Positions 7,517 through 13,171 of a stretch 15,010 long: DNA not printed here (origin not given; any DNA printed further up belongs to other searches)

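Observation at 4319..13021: Candidate novel module: YqiJ/NfeD-like membrane protein, flotillin, structured leader, and a giant 1,784-aa AAA_5 ATPase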

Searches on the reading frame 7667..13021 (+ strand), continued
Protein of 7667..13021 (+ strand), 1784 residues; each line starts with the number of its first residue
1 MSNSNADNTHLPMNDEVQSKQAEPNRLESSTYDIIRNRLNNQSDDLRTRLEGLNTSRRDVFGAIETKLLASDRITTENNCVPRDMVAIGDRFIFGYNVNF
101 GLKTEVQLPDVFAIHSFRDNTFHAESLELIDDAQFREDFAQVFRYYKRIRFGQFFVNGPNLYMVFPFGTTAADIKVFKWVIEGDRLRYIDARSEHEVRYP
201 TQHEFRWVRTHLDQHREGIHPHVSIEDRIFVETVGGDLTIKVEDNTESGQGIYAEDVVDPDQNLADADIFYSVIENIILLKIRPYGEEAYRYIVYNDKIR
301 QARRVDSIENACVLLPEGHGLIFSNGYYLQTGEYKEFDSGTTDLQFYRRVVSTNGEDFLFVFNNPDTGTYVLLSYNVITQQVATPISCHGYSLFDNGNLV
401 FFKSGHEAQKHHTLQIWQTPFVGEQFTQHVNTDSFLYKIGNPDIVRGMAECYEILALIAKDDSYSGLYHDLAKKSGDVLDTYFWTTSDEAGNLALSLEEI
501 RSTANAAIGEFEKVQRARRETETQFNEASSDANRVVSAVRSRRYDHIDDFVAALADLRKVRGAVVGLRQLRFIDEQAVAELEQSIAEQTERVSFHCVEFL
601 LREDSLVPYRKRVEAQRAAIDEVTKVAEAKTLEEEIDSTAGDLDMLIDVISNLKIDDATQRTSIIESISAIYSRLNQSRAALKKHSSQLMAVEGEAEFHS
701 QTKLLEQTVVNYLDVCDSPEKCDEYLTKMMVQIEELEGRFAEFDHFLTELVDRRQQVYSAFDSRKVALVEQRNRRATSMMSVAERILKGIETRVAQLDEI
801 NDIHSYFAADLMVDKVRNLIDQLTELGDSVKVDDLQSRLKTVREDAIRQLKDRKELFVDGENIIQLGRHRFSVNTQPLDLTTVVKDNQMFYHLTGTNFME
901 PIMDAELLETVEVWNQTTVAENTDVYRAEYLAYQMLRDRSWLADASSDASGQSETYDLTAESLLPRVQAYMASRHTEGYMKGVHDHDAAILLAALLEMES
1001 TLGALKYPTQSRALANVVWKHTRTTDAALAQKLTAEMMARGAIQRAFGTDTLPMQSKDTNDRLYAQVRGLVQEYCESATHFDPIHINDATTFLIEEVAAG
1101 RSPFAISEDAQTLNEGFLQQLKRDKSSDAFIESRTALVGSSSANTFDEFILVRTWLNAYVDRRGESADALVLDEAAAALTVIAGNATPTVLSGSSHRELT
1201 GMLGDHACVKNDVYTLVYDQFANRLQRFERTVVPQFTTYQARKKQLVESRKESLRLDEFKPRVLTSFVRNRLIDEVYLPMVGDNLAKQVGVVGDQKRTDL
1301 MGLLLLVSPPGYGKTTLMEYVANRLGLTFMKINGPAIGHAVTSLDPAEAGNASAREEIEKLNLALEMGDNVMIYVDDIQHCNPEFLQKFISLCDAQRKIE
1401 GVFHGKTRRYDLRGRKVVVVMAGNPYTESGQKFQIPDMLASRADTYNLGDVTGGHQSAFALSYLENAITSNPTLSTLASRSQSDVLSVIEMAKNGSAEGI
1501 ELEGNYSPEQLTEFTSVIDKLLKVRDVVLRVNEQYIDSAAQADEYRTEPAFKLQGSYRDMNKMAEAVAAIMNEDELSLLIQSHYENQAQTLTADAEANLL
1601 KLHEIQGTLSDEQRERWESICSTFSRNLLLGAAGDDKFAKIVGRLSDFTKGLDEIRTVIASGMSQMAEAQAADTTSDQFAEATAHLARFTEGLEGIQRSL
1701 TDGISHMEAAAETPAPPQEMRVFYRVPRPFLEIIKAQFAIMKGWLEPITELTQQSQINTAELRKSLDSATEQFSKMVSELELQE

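Call 18: find_encoding_contigs(protein=P0007, flank=10000, max_places=2)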
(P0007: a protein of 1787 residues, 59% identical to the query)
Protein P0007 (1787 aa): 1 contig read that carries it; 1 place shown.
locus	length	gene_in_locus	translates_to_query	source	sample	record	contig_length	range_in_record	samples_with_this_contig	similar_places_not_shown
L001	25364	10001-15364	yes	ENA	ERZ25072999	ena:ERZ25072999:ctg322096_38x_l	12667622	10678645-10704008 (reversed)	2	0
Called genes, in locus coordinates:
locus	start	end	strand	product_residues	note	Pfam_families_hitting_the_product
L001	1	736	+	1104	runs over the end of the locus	PF00069:Pkinase, PF07714:PK_Tyr_Ser-Thr, PF13809:Tubulin_2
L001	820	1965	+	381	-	PF00155:Aminotran_1_2 (weak), PF01053:Cys_Met_Meta_PP, PF00266:Aminotran_5 (faint)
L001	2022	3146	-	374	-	-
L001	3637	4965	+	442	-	-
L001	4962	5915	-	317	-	-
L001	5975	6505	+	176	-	PF01035:DNA_binding_1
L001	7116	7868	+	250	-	-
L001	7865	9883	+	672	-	-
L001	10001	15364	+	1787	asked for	PF12458:DUF3686, PF05496:RuvB_N (faint), PF07728:AAA_5 (faint), PF25472:DUF7902, PF13401:AAA_22 (faint), PF00004:AAA (weak)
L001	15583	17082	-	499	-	PF00078:RVT_1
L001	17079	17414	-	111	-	-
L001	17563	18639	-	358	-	PF00294:PfkB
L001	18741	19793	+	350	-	PF01408:GFO_IDH_MocA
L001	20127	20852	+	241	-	-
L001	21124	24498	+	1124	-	PF07635:PSCyt1, PF07583:PSCyt2, PF07587:PSD1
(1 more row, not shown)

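Call 19: find_encoding_contigs(protein=P0028, flank=10000, max_places=2)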
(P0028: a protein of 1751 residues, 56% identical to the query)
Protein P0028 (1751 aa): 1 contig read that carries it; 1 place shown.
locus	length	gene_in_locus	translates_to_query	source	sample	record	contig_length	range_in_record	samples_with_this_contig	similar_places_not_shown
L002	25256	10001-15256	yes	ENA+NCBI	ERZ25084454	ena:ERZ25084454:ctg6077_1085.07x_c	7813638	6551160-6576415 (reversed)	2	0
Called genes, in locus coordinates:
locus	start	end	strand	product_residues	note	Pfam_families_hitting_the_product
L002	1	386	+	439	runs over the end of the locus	PF00437:T2SSE, PF27713:UCP018868 (weak)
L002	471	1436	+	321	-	PF00482:T2SSF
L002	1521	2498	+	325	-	PF00482:T2SSF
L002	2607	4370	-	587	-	PF00246:Peptidase_M14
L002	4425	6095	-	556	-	PF00246:Peptidase_M14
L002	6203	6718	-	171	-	PF02566:OsmC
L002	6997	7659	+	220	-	PF21001:YqiJ_N (faint)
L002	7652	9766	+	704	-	-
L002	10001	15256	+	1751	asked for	PF12458:DUF3686, PF25472:DUF7902, PF05496:RuvB_N (weak), PF00004:AAA (weak), PF07728:AAA_5 (faint)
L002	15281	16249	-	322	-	PF00152:tRNA-synt_2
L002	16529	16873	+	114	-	PF20404:DUF6694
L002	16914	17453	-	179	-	-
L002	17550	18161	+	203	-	-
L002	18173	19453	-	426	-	PF08305:NPCBM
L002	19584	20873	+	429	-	-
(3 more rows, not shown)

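Call 21: search_dna_similar(query=window:7667-13018:+, collection=plasmids, mode=protein, max_rows=40, rows=spread)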
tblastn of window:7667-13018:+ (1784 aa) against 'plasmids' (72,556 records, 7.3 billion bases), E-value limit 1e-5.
Records with a match: 13; places in all: 13; records where one place covers at least 80% of the query: 13.
Best place of each record, by identity: <60% 13.
By first word of the organism name: Streptomyces 3; Proteus 2; Deinococcus 2; Hymenobacter 1; Nonomuraea 1; Pseudomonas 1; Halomonas 1; Photobacterium 1; Vibrio 1.
By predicted mobility (MOB-suite, as given by PLSDB): non-mobilizable 10; mobilizable 3.
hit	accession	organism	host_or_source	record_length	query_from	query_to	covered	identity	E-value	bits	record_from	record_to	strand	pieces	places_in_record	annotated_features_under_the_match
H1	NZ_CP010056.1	Hymenobacter sp. DG25B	single cell,soil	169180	26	1659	92%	50.9%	0e+0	1640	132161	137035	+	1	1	DNA repair ATPase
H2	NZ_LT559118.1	Nonomuraea gerenzanensis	-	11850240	27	1659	92%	42.2%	0e+0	1228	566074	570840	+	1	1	none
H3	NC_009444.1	Pseudomonas fluorescens SBW25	-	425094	28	1652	91%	40.9%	0e+0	1214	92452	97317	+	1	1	DNA repair ATPase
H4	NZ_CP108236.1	Streptomyces sp. NBC_00080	-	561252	27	1646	91%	41.0%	0e+0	1177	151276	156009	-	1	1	DNA repair ATPase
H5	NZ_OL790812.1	Proteus mirabilis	-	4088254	28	1656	91%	40.1%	0e+0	1214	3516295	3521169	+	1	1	none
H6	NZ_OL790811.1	Proteus mirabilis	-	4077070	28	1656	91%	40.1%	0e+0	1214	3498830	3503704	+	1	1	none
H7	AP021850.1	Deinococcus grandis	-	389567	13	1655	92%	39.5%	0e+0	1162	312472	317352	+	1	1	hypothetical protein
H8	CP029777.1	Deinococcus actinosclerus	mixed culture,wastewater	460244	13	1655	92%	39.2%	0e+0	1122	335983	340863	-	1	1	DNA repair protein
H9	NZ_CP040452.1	Halomonas sp. PA16-9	-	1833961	11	1673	93%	37.4%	0e+0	1132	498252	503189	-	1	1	none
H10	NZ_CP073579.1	Photobacterium sp. GJ3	-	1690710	28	1646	91%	38.1%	0e+0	1126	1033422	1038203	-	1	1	record has no annotation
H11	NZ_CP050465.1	Vibrio campbellii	single cell,seawater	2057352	28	1646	91%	37.9%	0e+0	1134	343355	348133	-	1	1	none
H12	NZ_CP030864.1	Streptomyces globosus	cell culture,environment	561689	28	1624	90%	36.4%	0e+0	908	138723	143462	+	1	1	DNA repair ATPase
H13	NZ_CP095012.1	Streptomyces sp. 2P-4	cell culture,mudflats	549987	28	1624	90%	36.4%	0e+0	910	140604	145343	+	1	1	DNA repair ATPase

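Call 22: get_annotated_region(hit=H1, flank=7000)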
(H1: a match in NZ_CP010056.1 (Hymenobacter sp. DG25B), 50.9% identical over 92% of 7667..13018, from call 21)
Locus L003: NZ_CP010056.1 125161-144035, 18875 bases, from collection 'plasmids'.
description: Hymenobacter sp. DG25B plasmid unnamed, complete sequence
organism: Hymenobacter sp. DG25B (NCBI taxid 1385664)
taxonomy: Bacteria; Bacteroidota; Cytophagia; Cytophagales; Hymenobacteraceae; Hymenobacter; Hymenobacter sp. DG25B
host: -; source: single cell,soil; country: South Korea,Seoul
typing (MOB-suite, as given by PLSDB): non-mobilizable
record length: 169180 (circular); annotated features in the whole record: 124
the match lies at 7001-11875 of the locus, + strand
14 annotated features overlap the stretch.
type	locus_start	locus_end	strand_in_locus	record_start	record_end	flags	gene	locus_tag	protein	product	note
CDS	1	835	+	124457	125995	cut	-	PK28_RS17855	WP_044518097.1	glycoside hydrolase family 32 protein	-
CDS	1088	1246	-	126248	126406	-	-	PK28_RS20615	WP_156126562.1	hypothetical protein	-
CDS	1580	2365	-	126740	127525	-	-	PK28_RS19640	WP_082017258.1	LexA family transcriptional regulator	-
CDS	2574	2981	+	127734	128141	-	-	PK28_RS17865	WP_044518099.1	molecular chaperone Tir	-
CDS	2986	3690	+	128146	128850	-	-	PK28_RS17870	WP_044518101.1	PspA/IM30 family protein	-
CDS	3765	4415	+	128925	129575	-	-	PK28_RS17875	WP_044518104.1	DUF1449 family protein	-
CDS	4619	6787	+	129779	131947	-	-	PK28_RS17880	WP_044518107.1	hypothetical protein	-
CDS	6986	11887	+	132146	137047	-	-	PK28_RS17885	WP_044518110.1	DNA repair ATPase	-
CDS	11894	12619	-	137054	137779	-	-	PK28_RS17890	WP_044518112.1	LytTR family DNA-binding domain-containing protein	-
CDS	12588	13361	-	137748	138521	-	-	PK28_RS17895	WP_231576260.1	histidine kinase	GO:0000160 - phosphorelay signal transduction system [Evidence IEA]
CDS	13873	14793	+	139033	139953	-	-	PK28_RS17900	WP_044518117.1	ABC transporter ATP-binding protein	-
CDS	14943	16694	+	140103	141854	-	-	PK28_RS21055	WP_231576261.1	hypothetical protein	-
CDS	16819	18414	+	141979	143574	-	-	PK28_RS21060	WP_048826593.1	M1 family aminopeptidase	-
CDS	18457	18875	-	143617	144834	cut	-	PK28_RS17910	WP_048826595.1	ATP-binding protein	-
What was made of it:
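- On YqiJ/YuaF (short NfeD, DUF1449): NCBI names the Hymenobacter orthologue as DUF1449 family (call 22).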

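Call 23: get_annotated_region(hit=H3, flank=7000)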
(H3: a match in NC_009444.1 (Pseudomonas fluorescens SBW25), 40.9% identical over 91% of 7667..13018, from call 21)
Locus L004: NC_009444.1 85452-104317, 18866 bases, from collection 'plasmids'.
description: Pseudomonas fluorescens SBW25 plasmid pQBR103, complete sequence
organism: Pseudomonas fluorescens SBW25 (NCBI taxid 216595)
taxonomy: Bacteria; Pseudomonadota; Gammaproteobacteria; Pseudomonadales; Pseudomonadaceae; Pseudomonas; Pseudomonas fluorescens; Pseudomonas fluorescens SBW25
host: -; source: -; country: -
typing (MOB-suite, as given by PLSDB): non-mobilizable; replicon rep_cluster_1081; mating-pair formation MPF_I
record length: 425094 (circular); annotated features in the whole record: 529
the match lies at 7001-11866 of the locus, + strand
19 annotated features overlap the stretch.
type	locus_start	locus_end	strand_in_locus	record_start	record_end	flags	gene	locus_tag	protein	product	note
CDS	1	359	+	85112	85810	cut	-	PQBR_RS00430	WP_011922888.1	PspA/IM30 family protein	-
CDS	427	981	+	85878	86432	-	-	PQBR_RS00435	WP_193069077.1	rhomboid family intramembrane serine protease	-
CDS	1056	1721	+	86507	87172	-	-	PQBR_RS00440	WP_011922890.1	DUF2491 family protein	-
CDS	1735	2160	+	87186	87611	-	-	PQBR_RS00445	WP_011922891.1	DUF350 domain-containing protein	-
CDS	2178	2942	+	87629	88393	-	-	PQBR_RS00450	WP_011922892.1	DUF1190 domain-containing protein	-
CDS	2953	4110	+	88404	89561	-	-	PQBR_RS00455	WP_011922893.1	glutathionylspermidine synthase family protein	-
CDS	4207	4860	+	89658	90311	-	-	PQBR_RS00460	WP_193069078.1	hypothetical protein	-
CDS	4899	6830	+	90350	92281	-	-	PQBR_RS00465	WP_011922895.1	SPFH domain-containing protein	-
CDS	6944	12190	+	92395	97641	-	-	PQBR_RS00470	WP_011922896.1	DNA repair ATPase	-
CDS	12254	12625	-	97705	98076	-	-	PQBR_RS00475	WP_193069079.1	histone-like nucleoid-structuring protein, MvaT/MvaU family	GO:0071824 - protein-DNA complex organization [Evidence IEA]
CDS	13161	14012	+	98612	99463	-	-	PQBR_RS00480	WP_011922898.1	hypothetical protein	-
CDS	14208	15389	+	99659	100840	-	-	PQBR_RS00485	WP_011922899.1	C2H2-type zinc finger protein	-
CDS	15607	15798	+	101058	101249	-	-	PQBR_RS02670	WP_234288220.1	hypothetical protein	-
CDS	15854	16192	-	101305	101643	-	-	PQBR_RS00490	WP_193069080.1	hypothetical protein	-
CDS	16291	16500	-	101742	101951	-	-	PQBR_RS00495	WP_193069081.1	hypothetical protein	-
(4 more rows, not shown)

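Call 24: get_annotated_region(hit=H4, flank=7000)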
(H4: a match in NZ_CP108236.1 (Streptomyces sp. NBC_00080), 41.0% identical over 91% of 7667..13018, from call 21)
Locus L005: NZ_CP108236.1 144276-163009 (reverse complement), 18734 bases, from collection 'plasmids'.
description: Streptomyces sp. NBC_00080 plasmid unnamed1, complete sequence
organism: Streptomyces sp. NBC_00080 (NCBI taxid 2975645)
taxonomy: Bacteria; Actinomycetota; Actinomycetes; Kitasatosporales; Streptomycetaceae; Streptomyces; Streptomyces sp. NBC 00080
host: -; source: -; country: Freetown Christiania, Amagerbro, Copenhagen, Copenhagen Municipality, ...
typing (MOB-suite, as given by PLSDB): non-mobilizable; replicon rep_cluster_43
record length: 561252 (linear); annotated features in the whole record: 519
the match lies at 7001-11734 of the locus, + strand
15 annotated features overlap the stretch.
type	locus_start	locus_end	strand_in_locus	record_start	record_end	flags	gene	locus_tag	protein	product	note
CDS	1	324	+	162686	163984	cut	-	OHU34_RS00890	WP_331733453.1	ArsB/NhaD family transporter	-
CDS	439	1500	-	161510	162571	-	-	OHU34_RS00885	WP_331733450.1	helix-turn-helix domain-containing protein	-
CDS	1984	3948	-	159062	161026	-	-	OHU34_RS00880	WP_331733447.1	NAD-binding protein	GO:0006813 - potassium ion transport [Evidence IEA]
CDS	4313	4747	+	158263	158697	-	-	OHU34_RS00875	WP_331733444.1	hypothetical protein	-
CDS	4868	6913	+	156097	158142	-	-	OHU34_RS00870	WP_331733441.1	flotillin family protein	-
CDS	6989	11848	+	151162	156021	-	-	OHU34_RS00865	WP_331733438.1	DNA repair ATPase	-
CDS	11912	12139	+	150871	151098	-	-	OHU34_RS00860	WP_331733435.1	hypothetical protein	-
CDS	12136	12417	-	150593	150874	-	-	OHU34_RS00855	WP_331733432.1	hypothetical protein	-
CDS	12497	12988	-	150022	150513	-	-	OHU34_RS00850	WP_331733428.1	CBS domain-containing protein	-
CDS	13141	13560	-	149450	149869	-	-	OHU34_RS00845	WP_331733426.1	hypothetical protein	-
CDS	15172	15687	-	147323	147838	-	-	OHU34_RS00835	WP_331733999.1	hypothetical protein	-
CDS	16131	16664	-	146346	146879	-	-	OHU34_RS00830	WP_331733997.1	TerD family protein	-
CDS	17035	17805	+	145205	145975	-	-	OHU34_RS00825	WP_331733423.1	hypothetical protein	-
CDS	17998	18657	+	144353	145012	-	-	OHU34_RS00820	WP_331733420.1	superoxide dismutase family protein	-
CDS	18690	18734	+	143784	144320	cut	-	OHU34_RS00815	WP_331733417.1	copper resistance protein CopC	-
